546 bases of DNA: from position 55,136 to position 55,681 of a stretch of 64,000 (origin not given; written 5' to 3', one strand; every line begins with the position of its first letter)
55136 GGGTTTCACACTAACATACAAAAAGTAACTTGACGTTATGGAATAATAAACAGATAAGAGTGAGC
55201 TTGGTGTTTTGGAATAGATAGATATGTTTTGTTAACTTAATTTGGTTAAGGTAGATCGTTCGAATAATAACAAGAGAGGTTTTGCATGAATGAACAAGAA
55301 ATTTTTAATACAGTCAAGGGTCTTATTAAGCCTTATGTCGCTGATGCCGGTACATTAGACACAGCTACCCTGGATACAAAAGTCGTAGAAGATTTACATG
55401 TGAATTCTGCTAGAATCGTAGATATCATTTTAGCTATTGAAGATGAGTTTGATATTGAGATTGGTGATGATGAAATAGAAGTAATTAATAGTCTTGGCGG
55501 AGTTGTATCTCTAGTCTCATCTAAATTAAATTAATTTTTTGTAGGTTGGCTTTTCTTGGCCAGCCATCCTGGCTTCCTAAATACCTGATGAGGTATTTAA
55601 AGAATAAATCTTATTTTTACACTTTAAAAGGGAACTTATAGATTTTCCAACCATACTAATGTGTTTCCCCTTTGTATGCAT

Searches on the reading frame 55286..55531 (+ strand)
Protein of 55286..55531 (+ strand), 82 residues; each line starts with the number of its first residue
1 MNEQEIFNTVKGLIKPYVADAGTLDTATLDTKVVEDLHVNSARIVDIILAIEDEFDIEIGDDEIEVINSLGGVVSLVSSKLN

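Call 27: search_protein_families(library=ncbifam, proteins=[window:55286-55531:+], max_evalue=0.01)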
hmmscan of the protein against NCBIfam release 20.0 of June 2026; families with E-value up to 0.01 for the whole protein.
window:55286-55531:+ (82 aa): 14 families
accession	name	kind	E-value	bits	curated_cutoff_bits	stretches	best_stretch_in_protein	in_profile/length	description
NF002150.0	PRK00982.1-4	subfamily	3.2e-13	49.7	66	1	1-80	1-78/80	acyl carrier protein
NF009104.0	PRK12449.1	equivalog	3.9e-12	45.9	70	1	1-81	1-79/80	acyl carrier protein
TIGR00517.1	acyl_carrier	equivalog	4.7e-12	45.6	70.45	1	4-79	2-75/77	acyl carrier protein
NF002148.0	PRK00982.1-2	subfamily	1.7e-11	43.8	71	1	25-80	22-77/79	acyl carrier protein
NF006031.0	PRK08172.1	equivalog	4e-09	37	76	1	20-81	20-78/82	acyl carrier protein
NF002147.0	PRK00982.1-1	equivalog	1.9e-08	34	84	1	24-79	24-79/83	acyl carrier protein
NF002149.0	PRK00982.1-3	equivalog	2.7e-08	33.6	106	1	29-80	25-76/78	acyl carrier protein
NF002151.0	PRK00982.1-5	equivalog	1.1e-07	31.9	92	1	28-79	24-75/78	acyl carrier protein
NF040636.1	AcpM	exception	6.7e-07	29.2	146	1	27-78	25-76/93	meromycolate extension acyl carrier protein AcpM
NF005480.0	PRK07081.1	equivalog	5.4e-05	23.1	72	1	18-65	9-59/83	acyl carrier protein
NF005798.0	PRK07639.1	equivalog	0.00016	22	100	1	23-76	22-74/91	petrobactin biosynthesis protein AsbD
NF005079.0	PRK06508.1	equivalog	0.00021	21.6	83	1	23-60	19-56/93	acyl carrier protein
NF003757.0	PRK05350.1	equivalog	0.0014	18.8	65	1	1-80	2-79/83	acyl carrier protein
NF058660.1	cispen_ACP_AmcB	equivalog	0.0046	17.1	80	1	27-79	23-77/80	cispentacin biosynthesis acyl carrier protein AmcB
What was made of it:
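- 55286..55534 (+): The module's acyl carrier protein, relocated 26 kb downstream as a single gene between exbD and metH. The AcpP equivalog scores 45.6 against a cutoff of 70.45 (call 27).
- On AcpP (housekeeping acyl carrier protein): It scores 45.6 against 70.45 (call 27).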

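Call 28: search_protein_families(library=pfam, proteins=[window:55286-55531:+], max_evalue=0.1)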
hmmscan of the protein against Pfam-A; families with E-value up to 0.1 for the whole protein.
window:55286-55531:+ (82 aa): 1 family
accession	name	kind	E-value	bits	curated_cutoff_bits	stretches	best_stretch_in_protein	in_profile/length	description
PF00550.31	PP-binding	-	0.00037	21.1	20.8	1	29-76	20-66/67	Phosphopantetheine attachment site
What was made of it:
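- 55286..55534 (+): PF00550 scores 21.1 against a cutoff of 20.8 (call 28).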
